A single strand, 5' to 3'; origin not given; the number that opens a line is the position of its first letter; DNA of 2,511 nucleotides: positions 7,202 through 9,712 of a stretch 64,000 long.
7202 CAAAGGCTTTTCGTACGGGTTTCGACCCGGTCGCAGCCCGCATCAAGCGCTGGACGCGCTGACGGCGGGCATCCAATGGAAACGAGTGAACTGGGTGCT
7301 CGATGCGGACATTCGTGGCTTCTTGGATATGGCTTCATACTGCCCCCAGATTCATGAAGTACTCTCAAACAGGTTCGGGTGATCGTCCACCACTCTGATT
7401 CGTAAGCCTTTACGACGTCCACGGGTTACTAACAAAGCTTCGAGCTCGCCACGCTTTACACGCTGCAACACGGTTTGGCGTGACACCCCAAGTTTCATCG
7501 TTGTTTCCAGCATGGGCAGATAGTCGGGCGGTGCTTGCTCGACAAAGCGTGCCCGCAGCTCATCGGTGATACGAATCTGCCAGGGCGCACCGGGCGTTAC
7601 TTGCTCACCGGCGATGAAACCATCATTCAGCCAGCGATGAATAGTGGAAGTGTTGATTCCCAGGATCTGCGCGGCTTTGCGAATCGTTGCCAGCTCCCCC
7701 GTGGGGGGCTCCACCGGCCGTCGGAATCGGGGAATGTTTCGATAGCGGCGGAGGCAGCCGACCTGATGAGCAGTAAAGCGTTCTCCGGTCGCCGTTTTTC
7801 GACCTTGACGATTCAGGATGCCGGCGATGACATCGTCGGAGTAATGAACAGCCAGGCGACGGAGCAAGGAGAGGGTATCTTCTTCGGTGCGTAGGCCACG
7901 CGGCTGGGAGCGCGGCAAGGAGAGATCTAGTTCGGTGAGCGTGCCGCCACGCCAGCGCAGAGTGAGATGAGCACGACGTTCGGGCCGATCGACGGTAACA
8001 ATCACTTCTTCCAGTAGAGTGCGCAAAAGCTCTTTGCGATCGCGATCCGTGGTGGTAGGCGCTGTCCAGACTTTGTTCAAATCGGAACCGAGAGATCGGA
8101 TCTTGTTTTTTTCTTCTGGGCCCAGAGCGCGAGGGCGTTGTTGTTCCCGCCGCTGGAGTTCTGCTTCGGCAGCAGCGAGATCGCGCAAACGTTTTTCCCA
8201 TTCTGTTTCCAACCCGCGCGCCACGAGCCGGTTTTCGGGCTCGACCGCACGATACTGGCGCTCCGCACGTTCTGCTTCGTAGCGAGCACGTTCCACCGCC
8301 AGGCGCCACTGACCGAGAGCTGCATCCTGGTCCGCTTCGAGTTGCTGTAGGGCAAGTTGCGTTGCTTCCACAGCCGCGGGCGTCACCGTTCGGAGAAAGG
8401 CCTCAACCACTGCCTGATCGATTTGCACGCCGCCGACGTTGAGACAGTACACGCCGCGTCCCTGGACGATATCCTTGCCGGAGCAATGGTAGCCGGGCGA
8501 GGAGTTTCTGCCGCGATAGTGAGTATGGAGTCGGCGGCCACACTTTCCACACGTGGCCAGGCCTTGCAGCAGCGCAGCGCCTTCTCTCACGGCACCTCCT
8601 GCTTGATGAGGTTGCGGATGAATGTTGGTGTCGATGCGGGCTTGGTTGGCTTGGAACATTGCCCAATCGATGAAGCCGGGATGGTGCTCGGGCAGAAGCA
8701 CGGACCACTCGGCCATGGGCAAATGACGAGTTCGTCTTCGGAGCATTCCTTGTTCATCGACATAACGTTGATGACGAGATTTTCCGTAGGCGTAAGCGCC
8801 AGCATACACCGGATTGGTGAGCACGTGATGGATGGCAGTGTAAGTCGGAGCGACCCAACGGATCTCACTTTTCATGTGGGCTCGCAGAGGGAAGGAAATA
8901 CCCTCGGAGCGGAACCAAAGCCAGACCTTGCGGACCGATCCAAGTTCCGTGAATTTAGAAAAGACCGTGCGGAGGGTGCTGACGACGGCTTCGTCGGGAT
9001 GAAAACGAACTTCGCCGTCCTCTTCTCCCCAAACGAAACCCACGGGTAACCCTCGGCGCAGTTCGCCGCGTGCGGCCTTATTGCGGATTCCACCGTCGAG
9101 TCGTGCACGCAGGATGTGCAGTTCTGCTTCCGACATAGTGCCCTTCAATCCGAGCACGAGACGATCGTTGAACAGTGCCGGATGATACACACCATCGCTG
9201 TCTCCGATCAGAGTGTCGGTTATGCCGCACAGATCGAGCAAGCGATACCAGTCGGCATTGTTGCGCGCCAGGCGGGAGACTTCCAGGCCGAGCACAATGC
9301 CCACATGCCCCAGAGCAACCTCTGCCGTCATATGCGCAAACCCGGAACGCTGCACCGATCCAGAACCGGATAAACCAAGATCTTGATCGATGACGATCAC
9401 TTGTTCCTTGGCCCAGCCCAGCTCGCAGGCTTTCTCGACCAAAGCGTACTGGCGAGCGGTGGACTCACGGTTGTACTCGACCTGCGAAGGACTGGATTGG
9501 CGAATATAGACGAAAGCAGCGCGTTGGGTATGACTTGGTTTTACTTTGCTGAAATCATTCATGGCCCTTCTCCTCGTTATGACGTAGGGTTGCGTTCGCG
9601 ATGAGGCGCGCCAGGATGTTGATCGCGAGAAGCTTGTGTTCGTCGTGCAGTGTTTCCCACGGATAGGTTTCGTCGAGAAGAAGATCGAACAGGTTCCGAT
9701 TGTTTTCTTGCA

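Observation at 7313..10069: A 2.7-kb serine-recombinase element whose accessory ORF gains its start codon only across the circle junction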

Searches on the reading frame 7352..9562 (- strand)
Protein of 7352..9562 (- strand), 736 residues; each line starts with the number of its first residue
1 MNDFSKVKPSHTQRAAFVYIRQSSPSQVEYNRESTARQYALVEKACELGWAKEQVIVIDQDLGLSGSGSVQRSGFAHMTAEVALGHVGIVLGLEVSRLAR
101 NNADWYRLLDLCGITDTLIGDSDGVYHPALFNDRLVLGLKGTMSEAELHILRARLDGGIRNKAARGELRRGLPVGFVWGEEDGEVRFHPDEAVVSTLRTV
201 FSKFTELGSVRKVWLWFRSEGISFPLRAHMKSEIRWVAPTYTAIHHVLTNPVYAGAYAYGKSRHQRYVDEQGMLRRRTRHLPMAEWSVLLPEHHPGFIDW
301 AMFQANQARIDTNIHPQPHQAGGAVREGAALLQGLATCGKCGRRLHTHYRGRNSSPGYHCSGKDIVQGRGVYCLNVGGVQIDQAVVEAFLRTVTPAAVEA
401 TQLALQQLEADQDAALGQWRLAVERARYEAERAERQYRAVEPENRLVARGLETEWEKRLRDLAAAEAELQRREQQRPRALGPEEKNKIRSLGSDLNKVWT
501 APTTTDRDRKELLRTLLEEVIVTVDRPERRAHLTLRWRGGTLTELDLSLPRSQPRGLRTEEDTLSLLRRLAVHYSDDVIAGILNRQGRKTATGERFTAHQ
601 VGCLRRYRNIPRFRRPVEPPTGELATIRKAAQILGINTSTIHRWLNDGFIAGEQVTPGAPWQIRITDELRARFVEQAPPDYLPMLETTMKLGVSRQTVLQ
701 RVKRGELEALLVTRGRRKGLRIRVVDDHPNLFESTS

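Call 6: search_protein_families(library=pfam, proteins=[window:7352-9562:-], max_evalue=0.01)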
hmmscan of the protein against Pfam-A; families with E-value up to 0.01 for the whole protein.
window:7352-9562:- (736 aa): 7 families
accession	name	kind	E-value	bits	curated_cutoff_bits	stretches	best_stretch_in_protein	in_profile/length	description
PF07508.19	Recombinase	-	2.2e-17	63.6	21.1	1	194-313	4-102/102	Recombinase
PF00239.26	Resolvase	-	8.2e-16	58.8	23.3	1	16-167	1-144/145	Resolvase, N terminal domain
PF12728.13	HTH_17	-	1.2e-08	35.5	27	1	626-664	3-39/51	Helix-turn-helix domain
PF13408.12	Zn_ribbon_recom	-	3.5e-08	34.1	25.3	1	331-389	1-57/58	Recombinase zinc beta ribbon domain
PF13384.12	HTH_23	-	1.5e-05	25.1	24.6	1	625-646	18-39/50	Homeodomain-like domain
PF00376.29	MerR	-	0.0015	18.7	28.2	1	626-650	1-25/38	MerR family regulatory protein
PF13518.12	HTH_28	-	0.0031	18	25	0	626-646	14-34/52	Helix-turn-helix domain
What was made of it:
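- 7352..9562 (-): Large serine recombinase, 736 aa, with a C-terminal excisionase-like HTH (residues 626-664). Pfam Resolvase, Recombinase, Zn_ribbon_recom and HTH_17 (call 6).
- On Large serine recombinase (LSR) integrative element: PF00239 (residues 16-167), PF07508 (194-313), PF13408 (331-389) (call 6).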

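Call 7: search_protein_families(library=ncbifam, proteins=[window:7352-9562:-], max_evalue=0.01)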
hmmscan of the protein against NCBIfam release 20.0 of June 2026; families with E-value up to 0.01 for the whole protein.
window:7352-9562:- (736 aa): 5 families
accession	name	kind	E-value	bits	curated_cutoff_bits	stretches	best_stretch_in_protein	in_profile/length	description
NF041201.1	recomb_XisF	equivalog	3.9e-15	55.7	375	1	56-390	34-354/465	fdxN element excision recombinase XisF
NF047343.1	SCCmet_CcrB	equivalog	3.7e-06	25.9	900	1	15-345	8-309/542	cassette chromosome recombinase CcrB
TIGR01764.1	excise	domain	5.2e-06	26.7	28.8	0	626-660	3-35/49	excisionase family DNA-binding protein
NF047344.1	SCCmet_CcrA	equivalog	1.9e-05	24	700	1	17-206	5-183/442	cassette chromosome recombinase CcrA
NF033518.0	transpos_IS607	equivalog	0.00068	19.2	110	0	629-663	2-35/187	IS607 family transposase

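Call 37: search_solved_structures(query=window:7355-9562:-, max_evalue=0.001)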
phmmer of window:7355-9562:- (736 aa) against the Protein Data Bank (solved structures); distinct sequences matched with E-value up to 0.001: 3.
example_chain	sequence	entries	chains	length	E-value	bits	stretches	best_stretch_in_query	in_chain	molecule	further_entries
9dxh_A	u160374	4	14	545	1.3e-05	27.1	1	69-349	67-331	Resolvase homolog YokA | Site-specific recombinase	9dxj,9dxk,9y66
9dxd_A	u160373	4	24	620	2e-05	26.5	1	69-349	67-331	Resolvase homolog YokA,SPbeta prophage-derived uncharacterized protein YotN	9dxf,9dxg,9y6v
3g13_A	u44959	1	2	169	0.00034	22.4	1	18-168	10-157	Putative conjugative transposon recombinase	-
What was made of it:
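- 7352..9562 (-): Distant from solved LSRs (call 37).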

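Call 61: search_dna_similar(query=window:7355-9562:-, collection=plasmids, mode=protein, max_evalue=1e-50, max_rows=40)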
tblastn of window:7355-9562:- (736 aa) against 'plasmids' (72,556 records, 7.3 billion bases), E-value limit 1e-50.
Records with a match: 455; places in all: 868; records where one place covers at least 80% of the query: 270.
Best place of each record, by identity: 60-80% 27; <60% 428.
By first word of the organism name: Rhizobium 124; Sinorhizobium 99; Bradyrhizobium 75; Mesorhizobium 18; Azospirillum 11; Paraburkholderia 10; Novosphingobium 9; Burkholderia 7; Ensifer 7; Streptomyces 6; and 42 more.
By predicted mobility (MOB-suite, as given by PLSDB): conjugative 274; non-mobilizable 114; mobilizable 67.
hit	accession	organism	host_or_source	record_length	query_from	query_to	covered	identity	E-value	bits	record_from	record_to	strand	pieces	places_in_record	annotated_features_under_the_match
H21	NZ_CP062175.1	Mycetohabitans rhizoxinica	Rhizopus microsporus,bacterial culture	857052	1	736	100%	68.5%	0e+0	930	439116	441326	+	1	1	recombinase family protein | hypothetical protein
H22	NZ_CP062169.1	Mycetohabitans endofungorum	Rhizopus microsporus,bacterial ...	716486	1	736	100%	68.3%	0e+0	941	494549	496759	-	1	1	recombinase family protein | hypothetical protein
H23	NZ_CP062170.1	Mycetohabitans endofungorum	-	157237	1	736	100%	68.3%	0e+0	936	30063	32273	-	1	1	recombinase family protein | hypothetical protein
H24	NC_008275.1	Pseudomonas putida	-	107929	5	736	99%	68.5%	0e+0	929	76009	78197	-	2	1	recombinase family protein (x2)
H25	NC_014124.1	Pseudomonas putida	-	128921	5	736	99%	68.5%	0e+0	929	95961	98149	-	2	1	recombinase family protein (x2)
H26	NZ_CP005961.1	Pseudomonas mandelii JR-1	natural mineral water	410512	5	736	99%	68.3%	0e+0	919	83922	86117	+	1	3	recombinase family protein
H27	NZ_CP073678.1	Cupriavidus sp. KK10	Isolate,A bacterial consortium from ...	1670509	5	736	99%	67.9%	0e+0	942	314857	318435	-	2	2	none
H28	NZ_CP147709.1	Bradyrhizobium septentrionale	Glycine max,cell culture,Root nodule ...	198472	1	733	100%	64.0%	0e+0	844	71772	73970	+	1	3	recombinase family protein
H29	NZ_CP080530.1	Mesorhizobium sp. AR02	Oxytropis sp.,Cell culture,root nodule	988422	1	733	100%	62.6%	0e+0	821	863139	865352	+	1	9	recombinase family protein | hypothetical protein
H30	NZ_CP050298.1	Mesorhizobium huakuii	Oxytropis kamtschatica,cell ...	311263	1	733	100%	62.5%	0e+0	821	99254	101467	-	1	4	recombinase family protein | hypothetical protein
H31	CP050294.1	Mesorhizobium loti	Oxytropis kamtschatica,cell ...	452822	1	733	100%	62.5%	0e+0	821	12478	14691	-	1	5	recombinase family protein | hypothetical protein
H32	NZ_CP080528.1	Mesorhizobium sp. AR07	Oxytropis sp.,Cell culture,root nodule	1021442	1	733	100%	62.3%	0e+0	817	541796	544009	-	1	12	record has no annotation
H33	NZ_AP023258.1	Mesorhizobium sp. L-2-11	Lotus japonicus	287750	1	736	100%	61.8%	0e+0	826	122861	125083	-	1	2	recombinase family protein | hypothetical protein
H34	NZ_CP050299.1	Mesorhizobium huakuii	Oxytropis kamtschatica,cell ...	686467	1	733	100%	61.9%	0e+0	815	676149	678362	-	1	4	recombinase family protein | hypothetical protein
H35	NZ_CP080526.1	Mesorhizobium sp. AR07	Oxytropis sp.,Cell culture,root nodule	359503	1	733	100%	61.9%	0e+0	809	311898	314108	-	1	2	recombinase family protein | hypothetical protein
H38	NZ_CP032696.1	Rhizobium jaguaris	Calliandra grandiflora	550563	1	733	100%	61.4%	0e+0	837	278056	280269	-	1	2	recombinase family protein | hypothetical protein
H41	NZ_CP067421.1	Skermanella sp. TT6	Homo sapiens,single cell,skin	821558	1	716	97%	40.2%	5e-123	413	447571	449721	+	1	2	recombinase family protein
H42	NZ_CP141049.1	Microvirga lotononidis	-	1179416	4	716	97%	39.7%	2e-120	405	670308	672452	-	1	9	none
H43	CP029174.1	Methylobacterium sp. DM1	-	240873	1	715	97%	39.3%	1e-106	365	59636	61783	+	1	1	hypothetical protein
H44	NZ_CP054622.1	Azospirillum oryzae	cell culture,soil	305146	4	663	90%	41.9%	5e-122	410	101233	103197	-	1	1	recombinase family protein | hypothetical protein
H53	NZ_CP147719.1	Bradyrhizobium sp. 2S1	-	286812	6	668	90%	41.4%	7e-119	400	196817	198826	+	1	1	recombinase family protein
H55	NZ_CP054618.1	Azospirillum oryzae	cell culture,soil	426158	6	716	97%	38.5%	5e-116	392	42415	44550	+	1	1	recombinase family protein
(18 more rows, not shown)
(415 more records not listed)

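Call 62: get_annotated_region(hit=H28, flank=1500)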
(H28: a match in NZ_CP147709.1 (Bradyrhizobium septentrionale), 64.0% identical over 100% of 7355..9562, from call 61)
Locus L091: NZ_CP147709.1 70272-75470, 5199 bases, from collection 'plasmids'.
description: Bradyrhizobium septentrionale strain 28S5 plasmid pBs28S5b, complete sequence
organism: Bradyrhizobium septentrionale (NCBI taxid 1404411)
taxonomy: Bacteria; Pseudomonadota; Alphaproteobacteria; Hyphomicrobiales; Nitrobacteraceae; Bradyrhizobium; Bradyrhizobium septentrionale
host: -; source: Glycine max,cell culture,Root nodule from soybean plant inoculated with root zone soil from Apios americana; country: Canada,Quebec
typing (MOB-suite, as given by PLSDB): conjugative; relaxase MOBQ; mating-pair formation MPF_T
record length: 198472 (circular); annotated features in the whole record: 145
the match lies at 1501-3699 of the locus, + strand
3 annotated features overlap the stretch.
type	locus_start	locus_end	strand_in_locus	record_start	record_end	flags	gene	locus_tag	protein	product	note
CDS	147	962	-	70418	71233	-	-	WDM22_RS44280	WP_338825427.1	reverse transcriptase domain-containing protein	-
CDS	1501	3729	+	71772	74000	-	-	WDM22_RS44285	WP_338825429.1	recombinase family protein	GO:0006310 - DNA recombination [Evidence IEA]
CDS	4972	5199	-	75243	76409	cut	-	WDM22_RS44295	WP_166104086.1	IS110 family transposase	-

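Call 63: get_annotated_region(hit=H29, flank=1500)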
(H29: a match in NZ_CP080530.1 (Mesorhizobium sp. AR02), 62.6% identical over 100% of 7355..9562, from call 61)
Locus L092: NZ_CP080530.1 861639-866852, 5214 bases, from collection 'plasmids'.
description: Mesorhizobium sp. AR02 plasmid pMspAR02c, complete sequence
organism: Mesorhizobium sp. AR02 (NCBI taxid 2865837)
taxonomy: Bacteria; Pseudomonadota; Alphaproteobacteria; Hyphomicrobiales; Phyllobacteriaceae; Mesorhizobium; Mesorhizobium sp. AR02
host: -; source: Oxytropis sp.,Cell culture,root nodule; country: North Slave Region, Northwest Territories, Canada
typing (MOB-suite, as given by PLSDB): conjugative; relaxase MOBP,MOBP,MOBP; mating-pair formation MPF_T
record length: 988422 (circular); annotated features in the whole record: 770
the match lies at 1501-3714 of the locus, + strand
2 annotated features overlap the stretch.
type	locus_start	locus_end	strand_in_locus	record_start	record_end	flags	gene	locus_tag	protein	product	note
CDS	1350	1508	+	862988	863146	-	-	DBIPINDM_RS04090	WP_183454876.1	hypothetical protein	-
CDS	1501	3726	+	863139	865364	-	-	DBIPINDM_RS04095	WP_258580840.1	recombinase family protein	-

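Call 64: get_annotated_region(hit=H33, flank=1500)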
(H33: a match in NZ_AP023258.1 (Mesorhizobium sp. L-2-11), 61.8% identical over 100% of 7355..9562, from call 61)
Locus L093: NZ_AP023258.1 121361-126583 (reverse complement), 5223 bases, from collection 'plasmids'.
description: Mesorhizobium sp. L-2-11 plasmid MesoLjLa2
organism: Mesorhizobium sp. L-2-11 (NCBI taxid 2744521)
taxonomy: Bacteria; Pseudomonadota; Alphaproteobacteria; Hyphomicrobiales; Phyllobacteriaceae; Mesorhizobium; Mesorhizobium sp. L-2-11
host: -; source: Lotus japonicus; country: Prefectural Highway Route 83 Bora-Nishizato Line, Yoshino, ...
typing (MOB-suite, as given by PLSDB): conjugative; replicon rep_cluster_490; relaxase MOBP,MOBQ; mating-pair formation MPF_T
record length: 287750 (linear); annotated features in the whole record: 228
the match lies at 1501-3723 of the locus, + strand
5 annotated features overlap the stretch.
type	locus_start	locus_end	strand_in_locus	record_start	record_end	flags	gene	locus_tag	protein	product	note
CDS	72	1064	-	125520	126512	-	-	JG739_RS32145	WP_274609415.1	reverse transcriptase domain-containing protein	-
CDS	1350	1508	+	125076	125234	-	-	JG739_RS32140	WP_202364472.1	hypothetical protein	-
CDS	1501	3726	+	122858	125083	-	-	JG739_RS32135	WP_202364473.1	recombinase family protein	GO:0006310 - DNA recombination [Evidence IEA]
CDS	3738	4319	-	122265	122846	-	-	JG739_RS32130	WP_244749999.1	reverse transcriptase domain-containing protein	-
CDS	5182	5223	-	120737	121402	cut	-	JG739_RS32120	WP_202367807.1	DUF6088 family protein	-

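Call 65: get_annotated_region(hit=H38, flank=1500)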
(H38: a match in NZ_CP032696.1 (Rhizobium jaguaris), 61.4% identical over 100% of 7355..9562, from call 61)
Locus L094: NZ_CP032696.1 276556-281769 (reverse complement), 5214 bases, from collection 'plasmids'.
description: Rhizobium jaguaris strain CCGE525 plasmid pRCCGE525b, complete sequence
organism: Rhizobium jaguaris (NCBI taxid 1312183)
taxonomy: Bacteria; Pseudomonadota; Alphaproteobacteria; Hyphomicrobiales; Rhizobiaceae; Rhizobium; Rhizobium jaguaris
host: -; source: Calliandra grandiflora; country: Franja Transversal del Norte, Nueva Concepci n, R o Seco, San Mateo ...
typing (MOB-suite, as given by PLSDB): conjugative; relaxase MOBQ; mating-pair formation MPF_T
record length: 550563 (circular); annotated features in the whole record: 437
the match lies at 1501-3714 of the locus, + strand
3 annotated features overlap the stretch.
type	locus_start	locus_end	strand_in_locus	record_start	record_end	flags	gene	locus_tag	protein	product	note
CDS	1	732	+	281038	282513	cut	-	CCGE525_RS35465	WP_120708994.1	NAD-dependent succinate-semialdehyde dehydrogenase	-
CDS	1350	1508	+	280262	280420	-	-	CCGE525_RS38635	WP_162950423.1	hypothetical protein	-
CDS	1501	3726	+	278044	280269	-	-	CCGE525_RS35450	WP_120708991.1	recombinase family protein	-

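Call 66: get_annotated_region(hit=H41, flank=1500)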
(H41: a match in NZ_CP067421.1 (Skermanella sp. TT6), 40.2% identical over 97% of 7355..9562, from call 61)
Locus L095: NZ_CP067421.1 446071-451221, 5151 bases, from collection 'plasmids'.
description: Skermanella sp. TT6 plasmid pTT6-1, complete sequence
organism: Skermanella sp. TT6 (NCBI taxid 2775420)
taxonomy: Bacteria; Pseudomonadota; Alphaproteobacteria; Rhodospirillales; Azospirillaceae; Skermanella; Skermanella sp. TT6
host: -; source: Homo sapiens,single cell,skin; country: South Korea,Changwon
typing (MOB-suite, as given by PLSDB): mobilizable; relaxase MOBP
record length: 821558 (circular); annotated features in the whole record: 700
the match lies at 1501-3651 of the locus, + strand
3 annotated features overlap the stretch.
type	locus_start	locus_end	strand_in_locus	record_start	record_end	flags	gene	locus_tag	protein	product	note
CDS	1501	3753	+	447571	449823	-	-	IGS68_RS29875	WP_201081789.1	recombinase family protein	GO:0006310 - DNA recombination [Evidence IEA]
CDS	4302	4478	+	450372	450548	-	-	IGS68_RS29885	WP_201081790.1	hypothetical protein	-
CDS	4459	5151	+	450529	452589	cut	-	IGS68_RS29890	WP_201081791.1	recombinase family protein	-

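Call 67: get_annotated_region(hit=H42, flank=1500)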
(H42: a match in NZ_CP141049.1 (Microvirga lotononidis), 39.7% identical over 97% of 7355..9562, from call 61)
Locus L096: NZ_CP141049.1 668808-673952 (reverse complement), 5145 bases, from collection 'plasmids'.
description: Microvirga lotononidis strain HAMBI_3237 plasmid unnamed1, complete sequence
organism: Microvirga lotononidis (NCBI taxid 864069)
taxonomy: Bacteria; Pseudomonadota; Alphaproteobacteria; Hyphomicrobiales; Methylobacteriaceae; Microvirga; Microvirga lotononidis
host: -; source: -; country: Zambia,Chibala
typing (MOB-suite, as given by PLSDB): non-mobilizable
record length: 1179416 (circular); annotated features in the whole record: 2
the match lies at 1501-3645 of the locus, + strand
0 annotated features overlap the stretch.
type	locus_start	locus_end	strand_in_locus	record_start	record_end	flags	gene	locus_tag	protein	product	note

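Call 70: get_annotated_region(hit=H44, flank=1500)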
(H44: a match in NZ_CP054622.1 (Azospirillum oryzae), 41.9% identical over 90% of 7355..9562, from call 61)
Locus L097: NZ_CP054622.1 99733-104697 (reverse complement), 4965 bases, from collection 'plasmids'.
description: Azospirillum oryzae strain KACC 14407 plasmid unnamed7, complete sequence
organism: Azospirillum oryzae (NCBI taxid 286727)
taxonomy: Bacteria; Pseudomonadota; Alphaproteobacteria; Rhodospirillales; Azospirillaceae; Azospirillum; Azospirillum oryzae
host: -; source: cell culture,soil; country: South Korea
typing (MOB-suite, as given by PLSDB): mobilizable; relaxase MOBH
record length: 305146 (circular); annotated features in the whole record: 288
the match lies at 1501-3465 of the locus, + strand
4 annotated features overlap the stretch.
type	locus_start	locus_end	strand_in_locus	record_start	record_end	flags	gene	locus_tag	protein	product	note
CDS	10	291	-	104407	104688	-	traL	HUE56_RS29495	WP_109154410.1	type IV conjugative transfer system protein TraL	-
CDS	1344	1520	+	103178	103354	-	-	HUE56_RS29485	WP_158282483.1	hypothetical protein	-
CDS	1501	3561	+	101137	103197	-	-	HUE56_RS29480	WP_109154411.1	recombinase family protein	GO:0006310 - DNA recombination [Evidence IEA]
CDS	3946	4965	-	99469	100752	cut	istA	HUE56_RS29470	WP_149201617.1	IS21 family transposase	-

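Call 71: get_annotated_region(hit=H53, flank=1500)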
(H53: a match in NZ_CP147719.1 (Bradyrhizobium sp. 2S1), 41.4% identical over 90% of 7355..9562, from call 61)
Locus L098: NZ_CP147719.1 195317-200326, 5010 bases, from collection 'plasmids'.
description: Bradyrhizobium sp. 2S1 plasmid pBsp2S1b, complete sequence
organism: Bradyrhizobium sp. 2S1 (NCBI taxid 1404429)
taxonomy: Bacteria; Pseudomonadota; Alphaproteobacteria; Hyphomicrobiales; Nitrobacteraceae; Bradyrhizobium; Bradyrhizobium sp. 2S1
host: -; source: -; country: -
typing (MOB-suite, as given by PLSDB): conjugative; relaxase MOBP; mating-pair formation MPF_T
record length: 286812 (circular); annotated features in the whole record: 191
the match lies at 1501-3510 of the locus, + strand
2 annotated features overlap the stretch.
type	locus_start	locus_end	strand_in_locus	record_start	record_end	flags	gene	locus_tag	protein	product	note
CDS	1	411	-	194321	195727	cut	-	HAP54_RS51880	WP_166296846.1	DDE-type integrase/transposase/recombinase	-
CDS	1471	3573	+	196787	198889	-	-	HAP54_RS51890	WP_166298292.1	recombinase family protein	GO:0006310 - DNA recombination [Evidence IEA]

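Call 72: get_annotated_region(hit=H55, flank=1500)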
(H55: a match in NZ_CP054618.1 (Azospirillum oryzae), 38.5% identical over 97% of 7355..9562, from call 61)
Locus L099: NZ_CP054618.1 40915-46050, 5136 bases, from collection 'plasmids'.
description: Azospirillum oryzae strain KACC 14407 plasmid unnamed4, complete sequence
organism: Azospirillum oryzae (NCBI taxid 286727)
taxonomy: Bacteria; Pseudomonadota; Alphaproteobacteria; Rhodospirillales; Azospirillaceae; Azospirillum; Azospirillum oryzae
host: -; source: cell culture,soil; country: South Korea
typing (MOB-suite, as given by PLSDB): mobilizable; relaxase MOBP
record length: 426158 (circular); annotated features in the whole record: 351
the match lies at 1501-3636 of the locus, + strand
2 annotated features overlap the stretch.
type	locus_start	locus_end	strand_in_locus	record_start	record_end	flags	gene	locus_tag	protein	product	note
CDS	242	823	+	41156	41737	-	-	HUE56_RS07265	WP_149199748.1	hypothetical protein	-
CDS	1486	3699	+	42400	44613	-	-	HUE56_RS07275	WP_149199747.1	recombinase family protein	GO:0006310 - DNA recombination [Evidence IEA]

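Call 73: get_annotated_region(hit=H43, flank=1500)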
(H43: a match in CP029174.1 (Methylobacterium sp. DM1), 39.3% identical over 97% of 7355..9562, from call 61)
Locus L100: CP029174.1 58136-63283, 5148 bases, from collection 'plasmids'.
description: Methylobacterium sp. DM1 plasmid pLVM1, complete sequence
organism: Methylobacterium sp. DM1 (NCBI taxid 2067957)
taxonomy: Bacteria; Pseudomonadota; Alphaproteobacteria; Hyphomicrobiales; Methylobacteriaceae; Methylobacterium; Methylobacterium sp. DM1
host: -; source: -; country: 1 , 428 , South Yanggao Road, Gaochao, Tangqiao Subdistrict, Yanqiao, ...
typing (MOB-suite, as given by PLSDB): conjugative; relaxase MOBP,MOBQ; mating-pair formation MPF_I
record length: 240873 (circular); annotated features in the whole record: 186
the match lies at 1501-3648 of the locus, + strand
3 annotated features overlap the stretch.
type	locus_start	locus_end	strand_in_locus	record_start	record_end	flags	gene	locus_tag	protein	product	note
CDS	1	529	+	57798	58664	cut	-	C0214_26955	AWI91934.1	AAA family ATPase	-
CDS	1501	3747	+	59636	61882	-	-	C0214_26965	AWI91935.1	hypothetical protein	-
CDS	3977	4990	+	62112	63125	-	-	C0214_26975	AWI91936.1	GGDEF domain-containing protein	-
